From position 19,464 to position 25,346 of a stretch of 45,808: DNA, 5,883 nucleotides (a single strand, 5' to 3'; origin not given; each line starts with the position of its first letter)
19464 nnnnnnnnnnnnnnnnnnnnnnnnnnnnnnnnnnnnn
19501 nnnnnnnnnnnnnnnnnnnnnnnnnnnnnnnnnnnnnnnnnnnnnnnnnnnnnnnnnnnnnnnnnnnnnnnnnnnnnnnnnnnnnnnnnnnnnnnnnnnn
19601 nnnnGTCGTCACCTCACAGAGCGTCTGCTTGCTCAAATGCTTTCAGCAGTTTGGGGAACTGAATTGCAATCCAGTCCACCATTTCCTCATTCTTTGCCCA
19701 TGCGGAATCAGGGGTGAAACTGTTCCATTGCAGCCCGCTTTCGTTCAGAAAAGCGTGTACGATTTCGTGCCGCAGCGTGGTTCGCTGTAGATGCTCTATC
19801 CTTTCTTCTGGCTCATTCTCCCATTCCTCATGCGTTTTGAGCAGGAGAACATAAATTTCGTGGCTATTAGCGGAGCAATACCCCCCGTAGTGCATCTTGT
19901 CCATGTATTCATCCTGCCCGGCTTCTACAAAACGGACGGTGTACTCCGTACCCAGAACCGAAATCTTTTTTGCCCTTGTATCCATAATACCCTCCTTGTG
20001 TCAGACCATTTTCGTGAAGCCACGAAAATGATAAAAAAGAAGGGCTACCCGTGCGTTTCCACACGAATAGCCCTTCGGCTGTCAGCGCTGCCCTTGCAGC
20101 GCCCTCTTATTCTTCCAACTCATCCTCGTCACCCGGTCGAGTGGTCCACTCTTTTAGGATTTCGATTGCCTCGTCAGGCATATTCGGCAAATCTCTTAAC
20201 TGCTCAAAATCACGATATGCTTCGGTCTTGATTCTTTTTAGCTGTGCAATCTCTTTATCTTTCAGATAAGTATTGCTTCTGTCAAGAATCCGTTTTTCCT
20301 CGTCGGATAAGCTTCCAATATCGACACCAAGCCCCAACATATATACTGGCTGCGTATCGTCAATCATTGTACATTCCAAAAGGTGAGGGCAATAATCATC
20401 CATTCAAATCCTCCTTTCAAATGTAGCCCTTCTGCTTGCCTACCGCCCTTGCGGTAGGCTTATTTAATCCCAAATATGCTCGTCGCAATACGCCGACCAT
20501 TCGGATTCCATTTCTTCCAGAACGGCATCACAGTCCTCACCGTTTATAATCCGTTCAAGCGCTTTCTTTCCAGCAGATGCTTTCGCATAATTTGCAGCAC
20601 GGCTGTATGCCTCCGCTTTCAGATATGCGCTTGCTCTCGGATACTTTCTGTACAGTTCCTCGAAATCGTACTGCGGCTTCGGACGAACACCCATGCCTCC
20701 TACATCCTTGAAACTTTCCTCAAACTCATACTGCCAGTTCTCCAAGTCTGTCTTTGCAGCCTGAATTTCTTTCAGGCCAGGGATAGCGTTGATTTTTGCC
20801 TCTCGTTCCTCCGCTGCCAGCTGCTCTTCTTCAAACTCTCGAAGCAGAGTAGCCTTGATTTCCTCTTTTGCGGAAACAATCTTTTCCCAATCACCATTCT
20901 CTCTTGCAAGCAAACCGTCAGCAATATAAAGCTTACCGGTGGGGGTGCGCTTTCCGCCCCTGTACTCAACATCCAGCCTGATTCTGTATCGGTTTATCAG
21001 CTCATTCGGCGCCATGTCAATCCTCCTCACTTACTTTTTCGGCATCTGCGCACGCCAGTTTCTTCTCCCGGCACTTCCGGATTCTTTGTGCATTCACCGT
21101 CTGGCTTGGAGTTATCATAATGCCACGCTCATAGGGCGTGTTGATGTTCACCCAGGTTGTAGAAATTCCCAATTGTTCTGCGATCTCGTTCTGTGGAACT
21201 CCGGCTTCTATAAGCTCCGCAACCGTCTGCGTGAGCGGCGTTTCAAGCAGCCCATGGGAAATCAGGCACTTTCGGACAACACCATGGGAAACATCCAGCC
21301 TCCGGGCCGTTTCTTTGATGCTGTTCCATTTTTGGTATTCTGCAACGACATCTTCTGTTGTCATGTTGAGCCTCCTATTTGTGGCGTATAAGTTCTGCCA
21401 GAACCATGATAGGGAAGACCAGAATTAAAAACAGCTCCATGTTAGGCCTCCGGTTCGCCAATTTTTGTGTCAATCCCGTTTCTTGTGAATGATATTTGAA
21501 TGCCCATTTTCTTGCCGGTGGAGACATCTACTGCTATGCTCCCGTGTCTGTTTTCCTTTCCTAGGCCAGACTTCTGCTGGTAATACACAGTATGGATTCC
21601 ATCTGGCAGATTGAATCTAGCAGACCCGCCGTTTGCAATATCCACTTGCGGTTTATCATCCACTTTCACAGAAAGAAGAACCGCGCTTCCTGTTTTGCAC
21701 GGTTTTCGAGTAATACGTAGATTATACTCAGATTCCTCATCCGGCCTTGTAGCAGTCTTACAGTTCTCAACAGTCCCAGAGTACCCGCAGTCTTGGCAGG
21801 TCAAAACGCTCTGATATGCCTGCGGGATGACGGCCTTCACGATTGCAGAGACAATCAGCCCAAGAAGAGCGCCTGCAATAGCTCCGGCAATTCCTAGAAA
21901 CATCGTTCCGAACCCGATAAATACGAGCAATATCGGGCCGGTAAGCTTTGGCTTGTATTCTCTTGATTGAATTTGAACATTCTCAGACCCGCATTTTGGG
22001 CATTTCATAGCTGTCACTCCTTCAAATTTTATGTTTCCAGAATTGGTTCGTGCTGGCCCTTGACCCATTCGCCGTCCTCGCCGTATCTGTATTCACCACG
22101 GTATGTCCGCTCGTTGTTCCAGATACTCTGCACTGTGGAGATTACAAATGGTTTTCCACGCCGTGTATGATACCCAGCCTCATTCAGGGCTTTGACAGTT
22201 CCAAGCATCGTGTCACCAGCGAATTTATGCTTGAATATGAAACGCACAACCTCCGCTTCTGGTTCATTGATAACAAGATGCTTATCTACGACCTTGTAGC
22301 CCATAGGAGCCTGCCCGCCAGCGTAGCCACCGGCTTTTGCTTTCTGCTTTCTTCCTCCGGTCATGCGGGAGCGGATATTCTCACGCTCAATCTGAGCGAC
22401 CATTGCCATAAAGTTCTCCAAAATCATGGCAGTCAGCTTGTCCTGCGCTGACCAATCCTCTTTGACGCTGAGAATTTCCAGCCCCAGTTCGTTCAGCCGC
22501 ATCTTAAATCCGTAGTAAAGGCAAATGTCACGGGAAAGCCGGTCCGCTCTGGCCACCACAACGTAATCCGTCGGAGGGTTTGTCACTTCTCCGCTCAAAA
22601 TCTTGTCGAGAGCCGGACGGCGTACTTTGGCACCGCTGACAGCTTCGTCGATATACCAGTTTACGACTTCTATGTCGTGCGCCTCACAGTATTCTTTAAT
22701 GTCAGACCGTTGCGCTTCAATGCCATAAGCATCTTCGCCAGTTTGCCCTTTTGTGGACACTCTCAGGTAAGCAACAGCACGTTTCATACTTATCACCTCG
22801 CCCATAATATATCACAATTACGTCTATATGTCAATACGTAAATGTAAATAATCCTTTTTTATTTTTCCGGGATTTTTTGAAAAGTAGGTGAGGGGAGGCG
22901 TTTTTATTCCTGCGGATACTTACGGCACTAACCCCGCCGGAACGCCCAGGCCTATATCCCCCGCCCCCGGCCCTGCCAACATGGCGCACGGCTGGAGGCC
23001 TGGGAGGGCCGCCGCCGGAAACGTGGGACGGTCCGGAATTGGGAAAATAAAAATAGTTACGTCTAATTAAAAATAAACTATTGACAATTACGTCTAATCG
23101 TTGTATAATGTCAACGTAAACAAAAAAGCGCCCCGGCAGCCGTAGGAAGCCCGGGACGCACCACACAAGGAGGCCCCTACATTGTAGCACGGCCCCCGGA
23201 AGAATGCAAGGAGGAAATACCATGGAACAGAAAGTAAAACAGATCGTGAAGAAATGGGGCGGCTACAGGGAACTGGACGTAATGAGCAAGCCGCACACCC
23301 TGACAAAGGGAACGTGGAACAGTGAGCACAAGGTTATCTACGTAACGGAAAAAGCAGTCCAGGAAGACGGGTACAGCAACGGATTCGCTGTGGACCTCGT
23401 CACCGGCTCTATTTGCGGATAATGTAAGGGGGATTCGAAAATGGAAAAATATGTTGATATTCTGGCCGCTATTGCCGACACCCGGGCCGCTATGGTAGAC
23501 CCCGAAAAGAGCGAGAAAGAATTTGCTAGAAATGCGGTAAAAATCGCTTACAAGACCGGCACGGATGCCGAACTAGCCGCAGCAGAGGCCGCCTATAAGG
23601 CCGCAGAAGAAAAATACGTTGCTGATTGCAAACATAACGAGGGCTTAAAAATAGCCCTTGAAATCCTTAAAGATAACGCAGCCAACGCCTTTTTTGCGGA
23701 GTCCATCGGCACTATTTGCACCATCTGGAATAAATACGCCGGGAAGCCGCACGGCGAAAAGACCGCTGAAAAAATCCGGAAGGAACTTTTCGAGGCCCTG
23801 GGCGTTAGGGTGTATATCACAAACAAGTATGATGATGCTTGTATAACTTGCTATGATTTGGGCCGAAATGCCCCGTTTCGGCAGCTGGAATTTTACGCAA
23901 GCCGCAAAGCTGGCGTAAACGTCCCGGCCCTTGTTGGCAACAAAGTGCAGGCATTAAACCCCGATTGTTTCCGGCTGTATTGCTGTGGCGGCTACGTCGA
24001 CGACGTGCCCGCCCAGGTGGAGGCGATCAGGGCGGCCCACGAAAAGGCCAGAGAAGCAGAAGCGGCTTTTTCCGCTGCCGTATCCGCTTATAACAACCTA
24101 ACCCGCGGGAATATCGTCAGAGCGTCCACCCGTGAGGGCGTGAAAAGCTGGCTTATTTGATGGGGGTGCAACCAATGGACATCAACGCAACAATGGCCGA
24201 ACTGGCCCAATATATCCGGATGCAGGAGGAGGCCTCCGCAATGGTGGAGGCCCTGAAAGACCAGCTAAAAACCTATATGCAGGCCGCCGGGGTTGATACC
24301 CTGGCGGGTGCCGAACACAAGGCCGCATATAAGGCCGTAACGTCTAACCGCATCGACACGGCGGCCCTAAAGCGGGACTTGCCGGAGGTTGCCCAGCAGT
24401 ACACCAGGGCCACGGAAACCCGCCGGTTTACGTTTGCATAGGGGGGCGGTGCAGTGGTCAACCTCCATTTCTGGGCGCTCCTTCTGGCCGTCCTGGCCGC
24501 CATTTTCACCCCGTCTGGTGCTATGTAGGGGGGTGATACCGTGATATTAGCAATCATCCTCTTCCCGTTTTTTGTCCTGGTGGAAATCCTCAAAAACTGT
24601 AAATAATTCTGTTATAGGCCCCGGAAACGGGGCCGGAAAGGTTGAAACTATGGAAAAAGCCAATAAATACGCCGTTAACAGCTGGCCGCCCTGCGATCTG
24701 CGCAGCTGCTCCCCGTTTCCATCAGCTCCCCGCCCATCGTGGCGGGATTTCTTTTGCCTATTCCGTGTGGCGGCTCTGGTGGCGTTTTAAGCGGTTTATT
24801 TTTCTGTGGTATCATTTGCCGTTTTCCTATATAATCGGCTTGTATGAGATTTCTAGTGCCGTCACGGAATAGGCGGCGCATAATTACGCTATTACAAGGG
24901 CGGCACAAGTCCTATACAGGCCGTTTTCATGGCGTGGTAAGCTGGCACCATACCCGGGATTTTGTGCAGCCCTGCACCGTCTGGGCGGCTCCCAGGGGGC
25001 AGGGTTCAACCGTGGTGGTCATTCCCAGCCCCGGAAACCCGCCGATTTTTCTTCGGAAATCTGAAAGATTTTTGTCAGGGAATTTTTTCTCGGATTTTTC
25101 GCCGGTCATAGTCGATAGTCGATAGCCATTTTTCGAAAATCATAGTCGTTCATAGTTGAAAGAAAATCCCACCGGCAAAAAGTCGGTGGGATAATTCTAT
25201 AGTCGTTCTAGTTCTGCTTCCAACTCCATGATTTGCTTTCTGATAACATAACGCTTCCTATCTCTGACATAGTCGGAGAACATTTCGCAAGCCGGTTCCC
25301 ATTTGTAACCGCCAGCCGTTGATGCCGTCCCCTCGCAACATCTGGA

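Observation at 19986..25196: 5.2-kb self-regulated accessory module splitting terS/HNH from terL: candidate novel lysogeny-expressed system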

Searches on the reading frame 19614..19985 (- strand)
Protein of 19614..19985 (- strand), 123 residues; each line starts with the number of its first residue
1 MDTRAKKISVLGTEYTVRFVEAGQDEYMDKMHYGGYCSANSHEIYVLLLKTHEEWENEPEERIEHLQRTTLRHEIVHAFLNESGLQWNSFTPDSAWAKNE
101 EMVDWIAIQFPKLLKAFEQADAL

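Call 3: search_protein_families(library=pfam, proteins=[window:19614-19985:-], max_evalue=0.1)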
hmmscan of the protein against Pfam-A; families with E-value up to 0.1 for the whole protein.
window:19614-19985:- (123 aa): 0 families

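Call 4: search_protein_families(library=phrogs, proteins=[window:19614-19985:-], max_evalue=0.01)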
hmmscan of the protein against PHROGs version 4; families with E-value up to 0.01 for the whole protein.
window:19614-19985:- (123 aa): 1 family
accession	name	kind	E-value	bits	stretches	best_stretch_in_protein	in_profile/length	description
phrog_1233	-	unknown function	3.4e-21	76.7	1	5-120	9-107/306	-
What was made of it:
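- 19614..19985 (-): p123, an HExxH protein that travels with terL (left-hand conserved flank, not cargo). phrog_1233 3.4e-21 (call 4).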

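Call 9: search_protein_families(library=padloc, proteins=[window:19614-19985:-], max_evalue=0.01)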
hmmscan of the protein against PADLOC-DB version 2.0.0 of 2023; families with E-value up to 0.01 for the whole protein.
window:19614-19985:- (123 aa): 0 families

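Call 23: search_protein_families(library=ncbifam, proteins=[window:19614-19985:-], max_evalue=0.01)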
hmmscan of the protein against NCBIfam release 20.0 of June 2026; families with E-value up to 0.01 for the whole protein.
window:19614-19985:- (123 aa): 0 families

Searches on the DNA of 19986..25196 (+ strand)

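Call 14: search_dna_similar(query=window:19986-25196:+, collection=plasmids, mode=near, max_rows=15)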
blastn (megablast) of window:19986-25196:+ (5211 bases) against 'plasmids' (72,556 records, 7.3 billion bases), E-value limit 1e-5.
No match.

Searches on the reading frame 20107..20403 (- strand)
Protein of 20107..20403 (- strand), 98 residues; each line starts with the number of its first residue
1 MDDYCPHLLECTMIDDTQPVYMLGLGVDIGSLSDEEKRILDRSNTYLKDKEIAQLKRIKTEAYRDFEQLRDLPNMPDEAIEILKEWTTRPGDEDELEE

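Call 3: search_protein_families(library=pfam, proteins=[window:20107-20403:-], max_evalue=0.1)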
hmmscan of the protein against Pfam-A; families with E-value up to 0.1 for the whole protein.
window:20107-20403:- (98 aa): 0 families

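Call 4: search_protein_families(library=phrogs, proteins=[window:20107-20403:-], max_evalue=0.01)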
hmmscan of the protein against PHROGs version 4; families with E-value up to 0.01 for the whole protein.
window:20107-20403:- (98 aa): 0 families

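Call 9: search_protein_families(library=padloc, proteins=[window:20107-20403:-], max_evalue=0.01)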
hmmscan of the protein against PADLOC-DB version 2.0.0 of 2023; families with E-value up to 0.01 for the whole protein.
window:20107-20403:- (98 aa): 0 families

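Call 23: search_protein_families(library=ncbifam, proteins=[window:20107-20403:-], max_evalue=0.01)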
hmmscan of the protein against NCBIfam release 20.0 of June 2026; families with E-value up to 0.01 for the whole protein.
window:20107-20403:- (98 aa): 0 families

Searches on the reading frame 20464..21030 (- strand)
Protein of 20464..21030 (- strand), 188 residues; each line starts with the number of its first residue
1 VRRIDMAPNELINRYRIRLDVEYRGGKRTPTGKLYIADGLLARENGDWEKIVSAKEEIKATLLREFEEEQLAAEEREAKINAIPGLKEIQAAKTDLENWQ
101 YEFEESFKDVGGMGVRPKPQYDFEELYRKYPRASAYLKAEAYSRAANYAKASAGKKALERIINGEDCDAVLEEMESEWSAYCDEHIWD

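Call 3: search_protein_families(library=pfam, proteins=[window:20464-21030:-], max_evalue=0.1)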
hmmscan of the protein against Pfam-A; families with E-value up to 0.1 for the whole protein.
window:20464-21030:- (188 aa): 0 families

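Call 4: search_protein_families(library=phrogs, proteins=[window:20464-21030:-], max_evalue=0.01)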
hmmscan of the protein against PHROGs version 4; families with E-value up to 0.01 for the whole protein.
window:20464-21030:- (188 aa): 0 families

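Call 9: search_protein_families(library=padloc, proteins=[window:20464-21030:-], max_evalue=0.01)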
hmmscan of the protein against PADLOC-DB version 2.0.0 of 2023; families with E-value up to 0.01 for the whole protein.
window:20464-21030:- (188 aa): 0 families

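Call 23: search_protein_families(library=ncbifam, proteins=[window:20464-21030:-], max_evalue=0.01)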
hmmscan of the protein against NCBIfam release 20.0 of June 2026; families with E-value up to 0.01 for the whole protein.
window:20464-21030:- (188 aa): 0 families

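Call 40: find_homologous_proteins(query=window:20464-21030:-, max_evalue=0.001)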
Query window:20464-21030:- (188 aa): 124 proteins with E <= 0.001 among 302 candidates; the best 120 are listed.
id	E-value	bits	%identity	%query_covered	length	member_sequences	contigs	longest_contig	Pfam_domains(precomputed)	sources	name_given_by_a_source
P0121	3.4e-112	391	98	97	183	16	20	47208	-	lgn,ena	-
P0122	2.6e-103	362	89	97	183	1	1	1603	-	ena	-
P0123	1.1e-102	360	88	97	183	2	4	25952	-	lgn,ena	-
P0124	5.5e-102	357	87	97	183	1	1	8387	-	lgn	-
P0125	8.8e-98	344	85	97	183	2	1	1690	-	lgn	-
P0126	1.3e-97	343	84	97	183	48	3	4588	-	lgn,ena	-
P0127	1.4e-97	343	85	97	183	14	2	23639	-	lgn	-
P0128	1.7e-97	343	83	97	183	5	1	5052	-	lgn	-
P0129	3.8e-95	335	81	97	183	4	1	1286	-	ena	-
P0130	1.0e-93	330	79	97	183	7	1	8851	-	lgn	-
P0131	2.7e-93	329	80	97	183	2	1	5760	-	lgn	-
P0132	4.9e-93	328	82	97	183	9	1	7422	-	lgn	-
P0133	6.5e-93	328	81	97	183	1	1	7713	-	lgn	-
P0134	7.2e-92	324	81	97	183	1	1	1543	-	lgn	-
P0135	3.6e-91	322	79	97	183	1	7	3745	-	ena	-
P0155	5.5e-45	172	49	95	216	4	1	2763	PF07410.18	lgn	-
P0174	3.3e-35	140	47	95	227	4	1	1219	PF07410.18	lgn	-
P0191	2.4e-30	124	52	58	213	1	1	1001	PF07410.18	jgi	jgi:hypothetical protein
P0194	4.0e-30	123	51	58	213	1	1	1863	PF07410.18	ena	-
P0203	4.9e-29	120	48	74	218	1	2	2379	PF07410.18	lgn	-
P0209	5.8e-28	116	52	58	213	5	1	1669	PF07410.18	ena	-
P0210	1.3e-27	115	51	63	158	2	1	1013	PF07410.18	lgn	-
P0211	2.8e-27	114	42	95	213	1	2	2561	PF07410.18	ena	-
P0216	9.3e-27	112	48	74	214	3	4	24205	PF07410.18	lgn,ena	-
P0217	1.5e-26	111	48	56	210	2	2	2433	PF07410.18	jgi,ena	-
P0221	1.5e-25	108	46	74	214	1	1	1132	PF07410.18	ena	-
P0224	1.9e-24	105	47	56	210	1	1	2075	PF07410.18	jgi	jgi:hypothetical protein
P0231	1.8e-23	101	44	74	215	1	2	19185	PF07410.18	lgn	-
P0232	2.8e-23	101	39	80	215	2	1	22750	PF07410.18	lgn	-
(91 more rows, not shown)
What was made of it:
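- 20464..21015 (-): p183, unknown passenger. 124 homologues, some carrying PF07410 Phage_Gp111 (call 40).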

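Call 74: predict_structure(alignment_id=A4)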
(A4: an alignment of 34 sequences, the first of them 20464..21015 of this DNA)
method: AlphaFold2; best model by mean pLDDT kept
length: 183 residues; sequences in the alignment: 34
mean_pLDDT: 92.2   pTM: 0.76
mean pLDDT of the five models: 92.2, 92.2, 91.4, 91.4, 91.1
residues with pLDDT >= 90: 152; 70-90: 26; 50-70: 5; < 50: 0
segments of 3 or more residues with pLDDT < 50: none
pLDDT, mean of each block of 10 residues (from residue 1): 90 92 89 93 93 94 92 94 96 91 75 93 96 97 96 96 97 94 75
secondary structure, 60 per line:
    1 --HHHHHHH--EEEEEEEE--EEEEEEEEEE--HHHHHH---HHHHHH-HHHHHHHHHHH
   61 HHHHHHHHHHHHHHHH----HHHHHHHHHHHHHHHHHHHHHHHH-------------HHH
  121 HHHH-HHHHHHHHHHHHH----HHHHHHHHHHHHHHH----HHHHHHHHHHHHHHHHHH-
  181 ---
elements in order: H3-9 E12-19 E22-31 H34-39 H43-48 H50-76 H81-104 H118-124 H126-138 H143-157 H162-179

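Call 77: fold_search(model_id=the predicted structure, library=pdb)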
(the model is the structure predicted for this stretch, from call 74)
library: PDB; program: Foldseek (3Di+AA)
matches with E <= 10: 103; with E <= 0.001: 0
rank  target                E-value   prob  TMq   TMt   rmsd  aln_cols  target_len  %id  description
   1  8xvl_R                7.5e-01  0.11  0.21  0.12  24.1       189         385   12  Cryo-EM structure of ETAR bound with Zibotentan (released 2024-08-28)
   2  7w5z_S                1.1e+00  0.10  0.19  0.23  22.9       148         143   11  Cryo-EM structure of Tetrahymena thermophila mitochondrial complex IV, composite dimer model (released 2022-04-06)
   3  2vkh_B                1.1e+00  0.07  0.11  0.05  13.0       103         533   20  CRYSTAL STRUCTURE OF THE CATALYTIC DOMAIN OF LETHAL TOXIN FROM CLOSTRIDIUM SORDELLII IN COMPLEX WITH UDP-GLC AND CALCI (released 2008-03-18)
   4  8b6h_EK               1.3e+00  0.08  0.17  0.18  23.0       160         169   13  Cryo-EM structure of cytochrome c oxidase dimer (complex IV) from respiratory supercomplex of Tetrahymena thermophila (released 2023-03-29)
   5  11td_R                1.8e+00  0.07  0.17  0.09  22.6       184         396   11  Structure of human CCR4 in apo state (released 2026-04-01)
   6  2q7m_D                2.0e+00  0.08  0.16  0.19  13.1       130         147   12  Crystal structure of human FLAP with MK-591 (released 2007-08-21)
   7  1tua                  2.1e+00  0.85  0.21  0.20   1.0        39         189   23  1.5 A Crystal Structure of a Protein of Unknown Function APE0754 from Aeropyrum pernix (released 2004-08-17)
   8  7n9s_A                2.2e+00  0.05  0.14  0.02  12.6       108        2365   18  TcdB and frizzled-2 CRD complex (released 2022-03-02)
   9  4uc6_A                2.2e+00  0.03  0.14  0.12  18.9       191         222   13  N-terminal globular domain of the RSV Nucleoprotein (released 2015-08-19)
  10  1pzx_B                2.5e+00  0.20  0.19  0.12   5.2        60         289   20  Hypothetical protein APC36103 from Bacillus stearothermophilus: a lipid binding protein (released 2004-01-20)
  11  6ost_7                2.6e+00  0.08  0.18  0.12  11.4       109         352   14  RF2 pre-accommodated state bound Release complex 70S at 24ms (released 2019-06-19)
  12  4uce_A                2.9e+00  0.03  0.14  0.12  17.8       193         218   14  N-terminal globular domain of the RSV Nucleoprotein in complex with the Nucleoprotein Phosphoprotein interaction inhib (released 2015-08-19)
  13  4xtt_A                3.1e+00  0.09  0.11  0.19   6.9        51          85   12  Structural Studies of Potassium Transport Protein KtrA Regulator of Conductance of K+ (RCK) C domain in Complex with C (released 2015-05-20)
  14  8cih_A                3.1e+00  0.07  0.20  0.19  13.1       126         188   16  Structure of FL CINP (released 2024-02-21)
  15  8v8h_B                3.1e+00  0.03  0.17  0.13  24.6       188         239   14  PI3Ka H1047R co-crystal structure with inhibitor in cryptic pocket near H1047R (compound 4). (released 2024-03-20)
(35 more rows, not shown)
